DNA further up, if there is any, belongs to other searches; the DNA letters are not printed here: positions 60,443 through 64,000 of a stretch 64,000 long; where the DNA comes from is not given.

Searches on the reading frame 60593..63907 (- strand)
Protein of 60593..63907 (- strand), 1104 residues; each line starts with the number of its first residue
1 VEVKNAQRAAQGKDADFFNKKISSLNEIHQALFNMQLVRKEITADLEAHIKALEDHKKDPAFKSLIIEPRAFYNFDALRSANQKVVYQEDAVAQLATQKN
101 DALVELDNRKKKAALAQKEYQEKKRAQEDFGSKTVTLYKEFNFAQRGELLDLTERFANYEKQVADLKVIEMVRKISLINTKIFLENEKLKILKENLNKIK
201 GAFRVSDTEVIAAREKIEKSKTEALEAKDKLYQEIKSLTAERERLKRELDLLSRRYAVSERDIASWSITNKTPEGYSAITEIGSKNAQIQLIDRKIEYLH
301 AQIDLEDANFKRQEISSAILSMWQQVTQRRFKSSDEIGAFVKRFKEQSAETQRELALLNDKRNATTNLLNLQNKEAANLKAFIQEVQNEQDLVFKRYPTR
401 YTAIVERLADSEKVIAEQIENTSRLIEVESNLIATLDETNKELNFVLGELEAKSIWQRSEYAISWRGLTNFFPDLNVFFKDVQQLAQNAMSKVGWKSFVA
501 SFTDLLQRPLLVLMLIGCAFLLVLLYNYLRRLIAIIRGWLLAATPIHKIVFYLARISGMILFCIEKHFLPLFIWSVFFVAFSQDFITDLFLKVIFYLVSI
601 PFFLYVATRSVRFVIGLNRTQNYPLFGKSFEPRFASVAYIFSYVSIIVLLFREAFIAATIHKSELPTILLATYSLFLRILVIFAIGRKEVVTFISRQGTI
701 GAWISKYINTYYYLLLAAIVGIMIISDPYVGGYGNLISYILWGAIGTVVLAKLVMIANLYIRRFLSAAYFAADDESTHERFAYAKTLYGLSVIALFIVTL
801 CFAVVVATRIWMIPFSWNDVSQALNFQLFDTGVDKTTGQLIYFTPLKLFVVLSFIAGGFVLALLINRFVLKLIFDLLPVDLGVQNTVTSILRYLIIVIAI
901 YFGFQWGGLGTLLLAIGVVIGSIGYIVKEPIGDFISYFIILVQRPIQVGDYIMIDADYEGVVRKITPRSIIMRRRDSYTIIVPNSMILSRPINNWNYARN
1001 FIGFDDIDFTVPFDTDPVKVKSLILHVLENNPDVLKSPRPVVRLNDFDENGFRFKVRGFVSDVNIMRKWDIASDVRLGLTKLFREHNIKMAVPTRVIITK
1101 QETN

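Call 23: find_related_loci(query=window:60593-63907:-, collection=genome_contigs, flank=10000)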
Query window:60593-63907:- (1104 aa) in genome_contigs; peptide patterns used: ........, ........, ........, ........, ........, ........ (x = any residue, [..] = any of these).
90 stretches matched a pattern, but none encodes a relative of the query by tblastn (E <= 1e-3).

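Call 25: search_protein_families(library=pfam, proteins=[window:60593-63907:-], max_evalue=0.001)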
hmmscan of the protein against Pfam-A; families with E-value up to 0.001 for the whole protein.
window:60593-63907:- (1104 aa): 2 families
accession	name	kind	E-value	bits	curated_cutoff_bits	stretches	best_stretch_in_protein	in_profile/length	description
PF00924.24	MS_channel_2nd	-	2.1e-15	57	20.2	1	930-996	2-67/68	Mechanosensitive ion channel, beta-domain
PF21082.3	MS_channel_3rd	-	2.8e-13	50.5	21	1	1006-1090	2-88/88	Mechanosensitive ion channel MscS, C-terminal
